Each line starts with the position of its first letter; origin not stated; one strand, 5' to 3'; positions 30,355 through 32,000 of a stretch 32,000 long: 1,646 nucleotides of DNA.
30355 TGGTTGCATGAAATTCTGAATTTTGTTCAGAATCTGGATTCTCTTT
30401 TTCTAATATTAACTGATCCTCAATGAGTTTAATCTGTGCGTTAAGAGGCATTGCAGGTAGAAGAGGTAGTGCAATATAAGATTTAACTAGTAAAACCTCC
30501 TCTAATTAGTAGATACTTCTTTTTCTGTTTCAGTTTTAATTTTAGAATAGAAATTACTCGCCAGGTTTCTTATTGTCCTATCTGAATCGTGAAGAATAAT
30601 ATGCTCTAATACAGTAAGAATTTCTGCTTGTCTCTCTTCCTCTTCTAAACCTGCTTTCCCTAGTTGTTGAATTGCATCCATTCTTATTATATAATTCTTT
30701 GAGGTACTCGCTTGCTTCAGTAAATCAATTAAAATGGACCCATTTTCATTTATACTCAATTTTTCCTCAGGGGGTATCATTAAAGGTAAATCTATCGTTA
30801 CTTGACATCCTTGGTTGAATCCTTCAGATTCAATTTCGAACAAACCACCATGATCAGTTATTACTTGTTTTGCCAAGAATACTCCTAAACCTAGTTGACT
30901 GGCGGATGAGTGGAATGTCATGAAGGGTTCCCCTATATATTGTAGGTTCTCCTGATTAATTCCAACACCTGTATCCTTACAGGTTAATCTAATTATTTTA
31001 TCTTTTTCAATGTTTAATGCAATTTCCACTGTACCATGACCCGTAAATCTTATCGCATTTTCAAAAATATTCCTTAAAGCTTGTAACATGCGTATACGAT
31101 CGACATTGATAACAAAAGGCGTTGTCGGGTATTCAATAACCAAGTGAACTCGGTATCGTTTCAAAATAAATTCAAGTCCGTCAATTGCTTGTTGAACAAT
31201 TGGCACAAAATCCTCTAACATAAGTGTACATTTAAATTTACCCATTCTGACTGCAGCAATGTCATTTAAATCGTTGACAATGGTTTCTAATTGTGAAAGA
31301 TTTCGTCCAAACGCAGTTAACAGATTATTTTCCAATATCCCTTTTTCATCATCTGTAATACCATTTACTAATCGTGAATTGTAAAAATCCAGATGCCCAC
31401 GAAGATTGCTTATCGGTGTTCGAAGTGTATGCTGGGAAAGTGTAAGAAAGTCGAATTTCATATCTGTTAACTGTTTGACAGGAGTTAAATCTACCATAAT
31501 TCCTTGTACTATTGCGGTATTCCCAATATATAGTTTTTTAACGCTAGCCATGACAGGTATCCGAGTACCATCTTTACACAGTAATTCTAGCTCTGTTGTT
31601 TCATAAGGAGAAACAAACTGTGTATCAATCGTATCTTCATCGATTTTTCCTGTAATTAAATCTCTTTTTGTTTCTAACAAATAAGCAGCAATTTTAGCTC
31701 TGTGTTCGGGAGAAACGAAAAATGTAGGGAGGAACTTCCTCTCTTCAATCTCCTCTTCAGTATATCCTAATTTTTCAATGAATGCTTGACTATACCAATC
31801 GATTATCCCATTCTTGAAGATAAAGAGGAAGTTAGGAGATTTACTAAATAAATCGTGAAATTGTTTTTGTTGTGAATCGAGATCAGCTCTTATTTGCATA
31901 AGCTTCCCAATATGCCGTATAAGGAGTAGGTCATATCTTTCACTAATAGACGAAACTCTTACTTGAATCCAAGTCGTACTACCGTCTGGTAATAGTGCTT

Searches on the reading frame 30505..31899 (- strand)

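Call 37: search_protein_families(library=pfam, proteins=[window:30505-31899:-], max_evalue=0.01)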
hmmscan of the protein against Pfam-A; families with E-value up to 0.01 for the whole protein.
window:30505-31899:- (465 aa): 3 families
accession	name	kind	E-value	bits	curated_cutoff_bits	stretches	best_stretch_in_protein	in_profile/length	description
PF02518.31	HATPase_c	-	3.4e-19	69.7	26.4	1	267-373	2-109/111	Histidine kinase-, DNA gyrase B-, and HSP90-like ATPase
PF13426.13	PAS_9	-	7e-10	39.6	27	1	24-139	4-102/103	PAS domain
PF13646.12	HEAT_2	-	0.0095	16.6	27.7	0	391-447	33-83/88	HEAT repeats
